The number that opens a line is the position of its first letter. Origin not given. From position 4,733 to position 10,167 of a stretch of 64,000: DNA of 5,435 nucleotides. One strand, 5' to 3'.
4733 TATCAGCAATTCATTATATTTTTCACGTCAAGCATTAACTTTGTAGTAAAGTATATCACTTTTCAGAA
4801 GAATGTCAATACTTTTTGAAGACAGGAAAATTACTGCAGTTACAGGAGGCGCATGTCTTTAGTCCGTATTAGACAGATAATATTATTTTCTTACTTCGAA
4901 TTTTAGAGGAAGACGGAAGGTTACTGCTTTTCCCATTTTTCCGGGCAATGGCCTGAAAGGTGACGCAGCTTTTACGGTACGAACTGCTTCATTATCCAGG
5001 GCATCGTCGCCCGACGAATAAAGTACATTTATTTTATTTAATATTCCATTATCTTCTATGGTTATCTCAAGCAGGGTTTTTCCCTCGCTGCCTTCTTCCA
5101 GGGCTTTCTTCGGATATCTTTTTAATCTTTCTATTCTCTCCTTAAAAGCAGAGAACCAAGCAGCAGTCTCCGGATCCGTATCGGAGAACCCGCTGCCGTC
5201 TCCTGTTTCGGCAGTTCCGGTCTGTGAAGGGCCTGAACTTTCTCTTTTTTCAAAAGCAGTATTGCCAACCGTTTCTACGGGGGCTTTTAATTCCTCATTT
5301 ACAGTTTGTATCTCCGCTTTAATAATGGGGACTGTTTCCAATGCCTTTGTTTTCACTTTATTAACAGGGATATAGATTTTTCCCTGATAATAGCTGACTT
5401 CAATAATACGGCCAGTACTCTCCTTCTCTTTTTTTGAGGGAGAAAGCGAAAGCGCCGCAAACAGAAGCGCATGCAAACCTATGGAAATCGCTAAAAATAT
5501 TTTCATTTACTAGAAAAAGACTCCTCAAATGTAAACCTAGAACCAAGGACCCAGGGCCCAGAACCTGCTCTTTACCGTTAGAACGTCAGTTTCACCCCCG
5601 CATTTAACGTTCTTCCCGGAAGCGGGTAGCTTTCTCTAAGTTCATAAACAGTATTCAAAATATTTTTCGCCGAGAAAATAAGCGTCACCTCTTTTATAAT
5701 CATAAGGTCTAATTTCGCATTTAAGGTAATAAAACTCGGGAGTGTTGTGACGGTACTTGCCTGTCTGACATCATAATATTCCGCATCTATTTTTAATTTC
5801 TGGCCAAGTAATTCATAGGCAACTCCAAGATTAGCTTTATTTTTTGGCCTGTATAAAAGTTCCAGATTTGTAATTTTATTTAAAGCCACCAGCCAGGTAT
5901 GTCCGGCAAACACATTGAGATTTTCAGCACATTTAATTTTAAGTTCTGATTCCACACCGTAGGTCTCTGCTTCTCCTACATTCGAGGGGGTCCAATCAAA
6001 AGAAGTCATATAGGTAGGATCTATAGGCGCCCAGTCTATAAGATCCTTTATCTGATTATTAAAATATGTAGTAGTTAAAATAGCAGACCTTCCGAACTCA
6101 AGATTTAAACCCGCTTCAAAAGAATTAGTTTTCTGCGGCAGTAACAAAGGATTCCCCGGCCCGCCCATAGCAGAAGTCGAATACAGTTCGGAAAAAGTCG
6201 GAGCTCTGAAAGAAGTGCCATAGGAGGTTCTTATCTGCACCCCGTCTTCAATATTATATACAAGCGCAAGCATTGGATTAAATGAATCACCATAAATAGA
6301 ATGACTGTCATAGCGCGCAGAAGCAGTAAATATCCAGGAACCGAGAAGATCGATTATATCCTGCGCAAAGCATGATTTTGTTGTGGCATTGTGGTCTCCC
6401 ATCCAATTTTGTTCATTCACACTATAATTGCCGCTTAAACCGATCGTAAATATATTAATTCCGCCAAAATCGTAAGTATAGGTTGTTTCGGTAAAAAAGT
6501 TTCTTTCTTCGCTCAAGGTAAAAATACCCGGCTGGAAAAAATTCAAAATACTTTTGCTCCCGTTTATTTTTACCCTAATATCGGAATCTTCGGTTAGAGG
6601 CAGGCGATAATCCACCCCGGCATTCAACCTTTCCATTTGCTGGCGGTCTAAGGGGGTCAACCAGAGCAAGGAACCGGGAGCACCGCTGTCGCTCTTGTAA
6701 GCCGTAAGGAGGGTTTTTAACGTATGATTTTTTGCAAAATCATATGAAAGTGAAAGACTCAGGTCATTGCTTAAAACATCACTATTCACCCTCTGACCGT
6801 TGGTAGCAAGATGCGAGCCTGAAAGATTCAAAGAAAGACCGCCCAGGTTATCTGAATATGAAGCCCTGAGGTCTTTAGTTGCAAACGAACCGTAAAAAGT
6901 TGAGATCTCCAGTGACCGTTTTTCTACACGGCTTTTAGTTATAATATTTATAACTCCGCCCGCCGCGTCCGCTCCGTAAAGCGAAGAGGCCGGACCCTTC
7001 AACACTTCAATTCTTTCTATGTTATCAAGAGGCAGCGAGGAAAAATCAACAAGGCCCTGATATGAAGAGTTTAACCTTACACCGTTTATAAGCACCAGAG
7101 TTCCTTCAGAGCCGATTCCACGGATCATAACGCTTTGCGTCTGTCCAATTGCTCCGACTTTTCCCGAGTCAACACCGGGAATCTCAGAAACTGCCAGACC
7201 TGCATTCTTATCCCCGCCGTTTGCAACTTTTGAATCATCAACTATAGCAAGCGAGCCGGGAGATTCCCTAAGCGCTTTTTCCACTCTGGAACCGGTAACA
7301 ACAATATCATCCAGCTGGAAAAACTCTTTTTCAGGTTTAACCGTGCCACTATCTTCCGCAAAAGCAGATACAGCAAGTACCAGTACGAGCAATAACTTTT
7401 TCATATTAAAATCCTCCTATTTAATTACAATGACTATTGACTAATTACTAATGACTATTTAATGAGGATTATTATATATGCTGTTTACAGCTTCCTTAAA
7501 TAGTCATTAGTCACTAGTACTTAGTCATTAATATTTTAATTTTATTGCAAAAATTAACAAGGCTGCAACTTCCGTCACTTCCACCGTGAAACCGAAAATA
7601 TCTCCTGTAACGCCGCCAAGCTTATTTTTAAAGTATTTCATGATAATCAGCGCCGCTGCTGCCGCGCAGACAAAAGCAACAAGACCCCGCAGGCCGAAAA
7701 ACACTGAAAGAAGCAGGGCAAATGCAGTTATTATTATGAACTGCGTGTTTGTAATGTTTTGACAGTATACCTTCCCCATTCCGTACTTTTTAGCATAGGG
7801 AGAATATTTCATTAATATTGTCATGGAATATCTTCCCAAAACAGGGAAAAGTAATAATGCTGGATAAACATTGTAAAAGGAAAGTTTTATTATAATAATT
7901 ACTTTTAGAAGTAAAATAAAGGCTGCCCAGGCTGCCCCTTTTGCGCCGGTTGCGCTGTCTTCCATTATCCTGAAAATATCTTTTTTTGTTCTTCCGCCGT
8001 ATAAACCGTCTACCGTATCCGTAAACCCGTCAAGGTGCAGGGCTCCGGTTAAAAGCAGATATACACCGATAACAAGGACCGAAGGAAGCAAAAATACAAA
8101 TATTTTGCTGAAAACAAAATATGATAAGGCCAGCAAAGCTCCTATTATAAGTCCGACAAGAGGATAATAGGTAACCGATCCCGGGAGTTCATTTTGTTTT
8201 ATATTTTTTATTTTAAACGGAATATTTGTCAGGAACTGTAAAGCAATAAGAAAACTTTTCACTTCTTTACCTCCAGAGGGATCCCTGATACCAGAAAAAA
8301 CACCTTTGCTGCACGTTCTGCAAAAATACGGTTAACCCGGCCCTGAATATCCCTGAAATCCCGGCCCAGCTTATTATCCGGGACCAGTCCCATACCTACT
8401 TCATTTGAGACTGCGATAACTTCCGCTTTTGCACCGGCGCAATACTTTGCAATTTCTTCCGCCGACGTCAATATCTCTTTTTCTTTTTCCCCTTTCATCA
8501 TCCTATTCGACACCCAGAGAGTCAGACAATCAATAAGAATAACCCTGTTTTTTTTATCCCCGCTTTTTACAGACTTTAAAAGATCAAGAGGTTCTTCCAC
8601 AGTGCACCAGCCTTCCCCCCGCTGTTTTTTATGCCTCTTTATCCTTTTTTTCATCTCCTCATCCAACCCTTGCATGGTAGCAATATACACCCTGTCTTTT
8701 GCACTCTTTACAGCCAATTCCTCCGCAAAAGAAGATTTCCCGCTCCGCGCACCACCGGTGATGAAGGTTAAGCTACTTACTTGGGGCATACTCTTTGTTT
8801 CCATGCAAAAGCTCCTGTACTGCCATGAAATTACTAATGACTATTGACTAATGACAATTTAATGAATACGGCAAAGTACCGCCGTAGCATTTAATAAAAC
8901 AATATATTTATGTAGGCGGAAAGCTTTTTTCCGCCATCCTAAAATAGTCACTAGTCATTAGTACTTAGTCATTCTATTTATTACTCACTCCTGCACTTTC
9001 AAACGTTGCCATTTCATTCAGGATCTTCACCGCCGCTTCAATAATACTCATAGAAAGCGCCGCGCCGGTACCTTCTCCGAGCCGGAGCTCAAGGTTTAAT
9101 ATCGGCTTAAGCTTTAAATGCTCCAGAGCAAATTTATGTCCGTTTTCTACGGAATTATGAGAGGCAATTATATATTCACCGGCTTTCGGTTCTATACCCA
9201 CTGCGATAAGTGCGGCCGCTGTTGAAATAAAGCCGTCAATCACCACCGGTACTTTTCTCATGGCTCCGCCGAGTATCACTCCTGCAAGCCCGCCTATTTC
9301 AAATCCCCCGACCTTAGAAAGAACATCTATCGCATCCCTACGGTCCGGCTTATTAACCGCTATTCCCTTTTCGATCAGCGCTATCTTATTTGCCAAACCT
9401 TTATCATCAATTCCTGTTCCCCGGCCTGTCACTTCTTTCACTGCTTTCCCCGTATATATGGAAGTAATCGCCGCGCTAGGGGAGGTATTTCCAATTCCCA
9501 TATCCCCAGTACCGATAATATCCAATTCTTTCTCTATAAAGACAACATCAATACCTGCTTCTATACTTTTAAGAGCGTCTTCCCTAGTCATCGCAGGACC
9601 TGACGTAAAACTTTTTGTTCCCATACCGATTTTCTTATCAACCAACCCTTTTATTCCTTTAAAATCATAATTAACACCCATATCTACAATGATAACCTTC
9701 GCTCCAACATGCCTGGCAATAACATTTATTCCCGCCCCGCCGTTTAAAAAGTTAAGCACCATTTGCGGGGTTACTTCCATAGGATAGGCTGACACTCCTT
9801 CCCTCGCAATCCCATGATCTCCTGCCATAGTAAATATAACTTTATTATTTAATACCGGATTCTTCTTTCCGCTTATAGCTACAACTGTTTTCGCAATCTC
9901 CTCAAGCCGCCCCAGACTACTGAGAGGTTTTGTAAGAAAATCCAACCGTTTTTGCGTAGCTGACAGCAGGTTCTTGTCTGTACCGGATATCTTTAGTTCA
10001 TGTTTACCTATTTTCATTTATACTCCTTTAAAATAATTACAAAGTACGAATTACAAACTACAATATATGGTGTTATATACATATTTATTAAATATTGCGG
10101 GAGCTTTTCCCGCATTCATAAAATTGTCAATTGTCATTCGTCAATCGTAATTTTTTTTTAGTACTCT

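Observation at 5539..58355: Intergenic spacers are built from phased, degenerate heptanucleotide word arrays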

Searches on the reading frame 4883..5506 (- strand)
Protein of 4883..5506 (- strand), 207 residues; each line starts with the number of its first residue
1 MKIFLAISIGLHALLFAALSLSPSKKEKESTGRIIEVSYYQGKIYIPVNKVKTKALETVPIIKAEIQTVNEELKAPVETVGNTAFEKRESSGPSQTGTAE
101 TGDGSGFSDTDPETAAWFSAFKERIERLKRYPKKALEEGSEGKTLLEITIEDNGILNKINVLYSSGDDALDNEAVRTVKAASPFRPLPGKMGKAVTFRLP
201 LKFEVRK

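Call 6: search_protein_families(library=pfam, proteins=[window:4883-5506:-])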
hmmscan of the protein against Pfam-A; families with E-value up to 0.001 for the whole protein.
window:4883-5506:- (207 aa): 2 families
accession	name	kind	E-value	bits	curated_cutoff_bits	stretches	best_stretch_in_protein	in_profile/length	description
PF03544.19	TonB_C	-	5.4e-15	56.1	24.6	1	129-204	3-78/79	Gram-negative bacterial TonB protein C-terminal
PF13103.11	TonB_2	-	6.7e-08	33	22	1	116-198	3-84/85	TonB C terminal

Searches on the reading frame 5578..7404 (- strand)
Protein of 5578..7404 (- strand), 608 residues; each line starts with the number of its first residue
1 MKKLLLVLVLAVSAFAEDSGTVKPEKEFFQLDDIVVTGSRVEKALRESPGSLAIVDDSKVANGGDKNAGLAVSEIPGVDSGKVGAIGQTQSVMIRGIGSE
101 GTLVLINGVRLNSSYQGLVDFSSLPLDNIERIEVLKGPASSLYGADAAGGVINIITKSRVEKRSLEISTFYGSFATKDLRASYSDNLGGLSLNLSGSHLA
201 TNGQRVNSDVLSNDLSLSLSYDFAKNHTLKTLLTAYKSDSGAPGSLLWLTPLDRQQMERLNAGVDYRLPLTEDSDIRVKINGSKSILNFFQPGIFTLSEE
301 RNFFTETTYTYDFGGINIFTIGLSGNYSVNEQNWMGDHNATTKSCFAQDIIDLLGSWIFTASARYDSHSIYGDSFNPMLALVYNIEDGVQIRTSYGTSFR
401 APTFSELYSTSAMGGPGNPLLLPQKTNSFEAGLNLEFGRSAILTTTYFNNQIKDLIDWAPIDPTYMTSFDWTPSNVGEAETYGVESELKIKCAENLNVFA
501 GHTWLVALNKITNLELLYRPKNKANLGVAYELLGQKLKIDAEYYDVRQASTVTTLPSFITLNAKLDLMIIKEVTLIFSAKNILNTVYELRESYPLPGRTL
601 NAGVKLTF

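Call 6: search_protein_families(library=pfam, proteins=[window:5578-7404:-])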
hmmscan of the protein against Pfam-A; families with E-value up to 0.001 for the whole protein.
window:5578-7404:- (608 aa): 3 families
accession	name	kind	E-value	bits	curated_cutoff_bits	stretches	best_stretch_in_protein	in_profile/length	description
PF00593.30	TonB_dep_Rec_b-barrel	-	6.6e-46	158.5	27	1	178-581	16-435/436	TonB dependent receptor-like, beta-barrel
PF07715.20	Plug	-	3.6e-26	92.2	23.9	1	45-151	2-107/107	TonB-dependent Receptor Plug Domain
PF14905.12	OMP_b-brl_3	-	2.6e-11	43.7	27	1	373-586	157-377/408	Outer membrane protein beta-barrel family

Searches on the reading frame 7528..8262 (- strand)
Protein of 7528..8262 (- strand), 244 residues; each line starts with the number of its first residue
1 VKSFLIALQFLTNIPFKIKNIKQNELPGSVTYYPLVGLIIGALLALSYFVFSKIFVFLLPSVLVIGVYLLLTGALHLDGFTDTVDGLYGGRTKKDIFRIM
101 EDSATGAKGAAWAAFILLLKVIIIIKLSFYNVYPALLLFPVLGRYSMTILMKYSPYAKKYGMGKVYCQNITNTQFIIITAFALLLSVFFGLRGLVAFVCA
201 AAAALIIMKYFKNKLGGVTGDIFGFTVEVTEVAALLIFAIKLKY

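Call 6: search_protein_families(library=pfam, proteins=[window:7528-8262:-])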
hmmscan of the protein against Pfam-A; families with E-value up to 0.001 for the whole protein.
window:7528-8262:- (244 aa): 1 family
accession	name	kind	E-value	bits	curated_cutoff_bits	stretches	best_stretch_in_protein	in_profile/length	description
PF02654.20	CobS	-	1.2e-51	176.3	23.2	1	7-236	1-207/207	Cobalamin-5-phosphate synthase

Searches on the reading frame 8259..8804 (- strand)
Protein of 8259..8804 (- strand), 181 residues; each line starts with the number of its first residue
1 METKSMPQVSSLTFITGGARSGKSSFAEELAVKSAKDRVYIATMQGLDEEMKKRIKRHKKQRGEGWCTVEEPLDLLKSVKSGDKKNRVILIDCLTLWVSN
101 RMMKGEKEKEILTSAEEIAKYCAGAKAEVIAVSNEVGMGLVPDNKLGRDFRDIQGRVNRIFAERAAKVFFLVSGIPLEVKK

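Call 6: search_protein_families(library=pfam, proteins=[window:8259-8804:-])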
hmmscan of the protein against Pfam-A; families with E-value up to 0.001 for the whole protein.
window:8259-8804:- (181 aa): 2 families
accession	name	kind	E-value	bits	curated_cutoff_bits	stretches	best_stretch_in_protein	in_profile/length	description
PF02283.22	CobU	-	5.4e-62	208.7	27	1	13-178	1-167/168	Cobinamide kinase / cobinamide phosphate guanyltransferase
PF05707.18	Zot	-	0.00061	19.7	20.3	1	12-112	2-108/197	Zonular occludens toxin (Zot)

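Call 37: find_encoding_contigs(protein=window:8259-8804:-, flank=10000, max_places=10)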
Protein window:8259-8804:- (181 aa): 23 contigs read that carry it; 10 places shown.
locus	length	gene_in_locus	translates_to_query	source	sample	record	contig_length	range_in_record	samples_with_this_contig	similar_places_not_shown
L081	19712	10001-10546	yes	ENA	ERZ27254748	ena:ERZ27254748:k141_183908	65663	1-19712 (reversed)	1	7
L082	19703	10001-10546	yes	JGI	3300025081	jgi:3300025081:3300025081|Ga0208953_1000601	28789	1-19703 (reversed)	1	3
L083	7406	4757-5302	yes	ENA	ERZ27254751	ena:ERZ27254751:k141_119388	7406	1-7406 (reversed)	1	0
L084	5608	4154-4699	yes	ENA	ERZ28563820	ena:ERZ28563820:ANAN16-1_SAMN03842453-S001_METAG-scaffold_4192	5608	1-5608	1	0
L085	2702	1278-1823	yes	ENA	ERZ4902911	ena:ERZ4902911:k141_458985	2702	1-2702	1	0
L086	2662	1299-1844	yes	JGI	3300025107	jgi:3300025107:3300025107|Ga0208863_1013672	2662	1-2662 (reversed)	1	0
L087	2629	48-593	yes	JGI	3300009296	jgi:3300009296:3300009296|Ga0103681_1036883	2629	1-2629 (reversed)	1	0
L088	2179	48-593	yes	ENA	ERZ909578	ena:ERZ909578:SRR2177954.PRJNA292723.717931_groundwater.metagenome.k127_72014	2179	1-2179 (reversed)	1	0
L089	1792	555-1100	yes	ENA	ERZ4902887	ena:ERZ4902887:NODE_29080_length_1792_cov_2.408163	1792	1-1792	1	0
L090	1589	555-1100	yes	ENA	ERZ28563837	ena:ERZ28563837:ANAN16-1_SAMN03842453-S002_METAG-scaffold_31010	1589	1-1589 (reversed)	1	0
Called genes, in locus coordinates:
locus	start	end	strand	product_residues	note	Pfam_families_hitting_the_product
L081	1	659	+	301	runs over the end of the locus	PF00571:CBS, PF00990:GGDEF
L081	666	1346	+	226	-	-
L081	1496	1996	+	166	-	PF02542:YgbB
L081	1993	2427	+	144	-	PF01230:HIT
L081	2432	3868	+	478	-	PF00749:tRNA-synt_1c, PF19269:Anticodon_2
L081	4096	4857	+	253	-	PF02673:BacA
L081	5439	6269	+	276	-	PF01261:AP_endonuc_2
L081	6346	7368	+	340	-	PF01032:FecCD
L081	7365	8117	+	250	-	PF02463:SMC_N (faint), PF00005:ABC_tran, PF13304:AAA_21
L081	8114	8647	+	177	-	PF02572:CobA_CobO_BtuR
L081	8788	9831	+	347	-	PF02277:DBI_PRT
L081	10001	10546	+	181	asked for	PF02283:CobU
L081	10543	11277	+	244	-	PF02654:CobS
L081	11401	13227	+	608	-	PF07715:Plug, PF00593:TonB_dep_Rec_b-barrel, PF14905:OMP_b-brl_3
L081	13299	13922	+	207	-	PF13103:TonB_2, PF03544:TonB_C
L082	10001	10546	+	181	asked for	PF02283:CobU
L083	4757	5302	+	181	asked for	PF02283:CobU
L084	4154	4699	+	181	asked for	PF02283:CobU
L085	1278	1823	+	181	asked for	PF02283:CobU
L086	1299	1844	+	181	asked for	PF02283:CobU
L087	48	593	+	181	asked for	PF02283:CobU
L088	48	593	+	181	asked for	PF02283:CobU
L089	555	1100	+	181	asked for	PF02283:CobU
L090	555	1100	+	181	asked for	PF02283:CobU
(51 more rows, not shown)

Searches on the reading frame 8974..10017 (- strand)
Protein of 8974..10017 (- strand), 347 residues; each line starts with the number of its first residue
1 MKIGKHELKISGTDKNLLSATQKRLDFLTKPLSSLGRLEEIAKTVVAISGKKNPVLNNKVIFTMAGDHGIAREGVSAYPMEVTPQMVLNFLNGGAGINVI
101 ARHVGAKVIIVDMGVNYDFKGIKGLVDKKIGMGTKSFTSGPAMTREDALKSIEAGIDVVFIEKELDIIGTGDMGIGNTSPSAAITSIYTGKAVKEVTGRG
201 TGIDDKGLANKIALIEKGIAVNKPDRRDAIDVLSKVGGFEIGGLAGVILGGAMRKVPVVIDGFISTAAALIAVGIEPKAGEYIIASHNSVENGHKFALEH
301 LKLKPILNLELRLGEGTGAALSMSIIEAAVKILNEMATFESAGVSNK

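Call 6: search_protein_families(library=pfam, proteins=[window:8974-10017:-])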
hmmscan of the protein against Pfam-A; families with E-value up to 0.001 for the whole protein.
window:8974-10017:- (347 aa): 1 family
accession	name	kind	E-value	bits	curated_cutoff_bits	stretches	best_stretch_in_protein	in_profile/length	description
PF02277.22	DBI_PRT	-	1.1e-132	442.7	22.6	1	11-344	2-329/329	Phosphoribosyltransferase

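Call 9: find_related_loci(query=window:8974-10017:-, collection=genome_contigs, flank=10000)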
Query window:8974-10017:- (347 aa) in genome_contigs; peptide patterns used: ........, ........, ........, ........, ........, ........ (x = any residue, [..] = any of these).
345 stretches matched a pattern; 277 encode a relative of the query (tblastn E <= 1e-3); the best 80 are kept; 80 distinct loci.
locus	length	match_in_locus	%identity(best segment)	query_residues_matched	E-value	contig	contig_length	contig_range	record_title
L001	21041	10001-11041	84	1-347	0e+0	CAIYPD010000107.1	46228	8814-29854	MAG: Candidatus Firestonebacteria bacterium isolate KR_bin-0439 genome assembly, contig: bin-0439:107/148, whole genome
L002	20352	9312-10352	83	1-347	0e+0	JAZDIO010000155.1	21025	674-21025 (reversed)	MAG: Candidatus Firestonebacteria bacterium isolate MEGAHIT-group-0.405 k141_19799861, whole genome shotgun sequence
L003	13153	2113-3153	83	1-347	0e+0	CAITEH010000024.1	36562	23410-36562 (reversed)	MAG: Candidatus Firestonebacteria bacterium isolate AM-2014_bin-3360 genome assembly, contig: bin-3360:24/86, whole geno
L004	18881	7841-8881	84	1-347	0e+0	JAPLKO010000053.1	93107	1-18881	MAG: Candidatus Firestonebacteria bacterium isolate LacPavin_0920_WC57_MAG_42_10 LacPavin_0920_WC57_scaffold_384632, who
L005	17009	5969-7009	71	1-347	1e-154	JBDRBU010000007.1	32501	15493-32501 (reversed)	MAG: Candidatus Firestonebacteria bacterium isolate MEGAHIT-group-1.147 k141_10640049, whole genome shotgun sequence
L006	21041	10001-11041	68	1-347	2e-152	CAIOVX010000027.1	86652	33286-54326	MAG: Candidatus Firestonebacteria bacterium isolate AM4_bin-387 genome assembly, contig: bin-387:027/103, whole genome s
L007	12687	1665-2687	66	9-347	8e-140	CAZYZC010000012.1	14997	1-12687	MAG TPA_asm: uncultured Planctomycetia bacterium isolate SRP178699_co1_490 genome assembly, contig: NODE_5143_length_149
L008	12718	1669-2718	64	1-347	1e-139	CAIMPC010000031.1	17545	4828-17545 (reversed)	MAG: Candidatus Omnitrophica bacterium isolate AM5_bin-0158 genome assembly, contig: bin-0158:31/73, whole genome shotgu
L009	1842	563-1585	65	9-347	3e-150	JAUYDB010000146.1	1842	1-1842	MAG: Candidatus Omnitrophota bacterium isolate C20_maxbin.118 C20_k141_822727, whole genome shotgun sequence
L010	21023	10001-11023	64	9-347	4e-138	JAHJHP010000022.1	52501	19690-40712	MAG: Candidatus Omnitrophota bacterium isolate Modern_marine_planktonic.mb.39 Modern_marine_plan.mb.39_k141_176700, whol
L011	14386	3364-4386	65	9-347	2e-137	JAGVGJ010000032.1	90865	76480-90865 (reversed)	MAG: Candidatus Omnitrophota bacterium isolate DeMMO2_5 c_000000078169, whole genome shotgun sequence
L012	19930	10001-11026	63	10-345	1e-136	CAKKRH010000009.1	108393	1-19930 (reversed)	Omnitrophica bacterium GWA2_41_15 isolate Hainich-H52-bin157-1 genome assembly, contig: H52-bin157_1_Hain_H52_02um_R3_43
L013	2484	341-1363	62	9-347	4e-144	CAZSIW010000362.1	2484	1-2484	MAG TPA_asm: uncultured Elusimicrobiales bacterium isolate binchicken_co3_602 genome assembly, contig: NODE_150345_lengt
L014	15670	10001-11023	62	9-347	5e-136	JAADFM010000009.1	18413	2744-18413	MAG: Methanobacteriota archaeon isolate M_MaxBin.027 contig-127_16092, whole genome shotgun sequence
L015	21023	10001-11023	62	9-347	2e-135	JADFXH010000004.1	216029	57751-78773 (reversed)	MAG: Candidatus Omnitrophota bacterium isolate nDJH13bin20 nDJH13_bin20_NODE_4_length_216029_cov_9.374494, whole genome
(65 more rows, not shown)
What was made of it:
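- On STRR (cyanobacterial heptamer repeats): The closest genomes are Candidatus Firestonebacteria (call 9).
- Closest known: STRR. Different: A different phylum (Firestonebacteria, call 9) and different words.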

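Call 49: find_related_loci(query=window:8974-10017:-, collection=metagenome_contigs, flank=6000)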
Query window:8974-10017:- (347 aa) in metagenome_contigs; peptide patterns used: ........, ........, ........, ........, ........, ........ (x = any residue, [..] = any of these).
466 stretches matched a pattern; 378 encode a relative of the query (tblastn E <= 1e-3); the best 80 are kept; 80 distinct loci.
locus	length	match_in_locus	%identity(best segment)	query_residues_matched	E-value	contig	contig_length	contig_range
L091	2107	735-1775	86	1-347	0e+0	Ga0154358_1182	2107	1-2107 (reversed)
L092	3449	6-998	86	17-347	0e+0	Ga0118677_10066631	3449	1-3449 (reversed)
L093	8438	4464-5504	81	1-347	0e+0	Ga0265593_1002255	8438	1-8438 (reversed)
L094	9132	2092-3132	83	1-347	0e+0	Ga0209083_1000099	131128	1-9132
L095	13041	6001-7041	68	1-347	1e-150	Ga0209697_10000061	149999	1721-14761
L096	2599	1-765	88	93-347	5e-153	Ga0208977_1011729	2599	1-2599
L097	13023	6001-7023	67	9-347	2e-142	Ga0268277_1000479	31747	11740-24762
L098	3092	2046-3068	65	9-347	4e-148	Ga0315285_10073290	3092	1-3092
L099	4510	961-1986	66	9-347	7e-144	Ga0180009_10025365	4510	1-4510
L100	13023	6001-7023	66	9-347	2e-140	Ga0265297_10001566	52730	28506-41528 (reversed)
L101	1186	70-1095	65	8-347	4e-154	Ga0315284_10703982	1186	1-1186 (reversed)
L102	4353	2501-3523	66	9-347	6e-143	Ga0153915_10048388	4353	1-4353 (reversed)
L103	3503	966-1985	65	10-347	2e-143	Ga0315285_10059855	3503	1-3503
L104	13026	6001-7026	64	10-345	2e-138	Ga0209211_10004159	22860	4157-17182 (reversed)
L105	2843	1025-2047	64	9-347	8e-145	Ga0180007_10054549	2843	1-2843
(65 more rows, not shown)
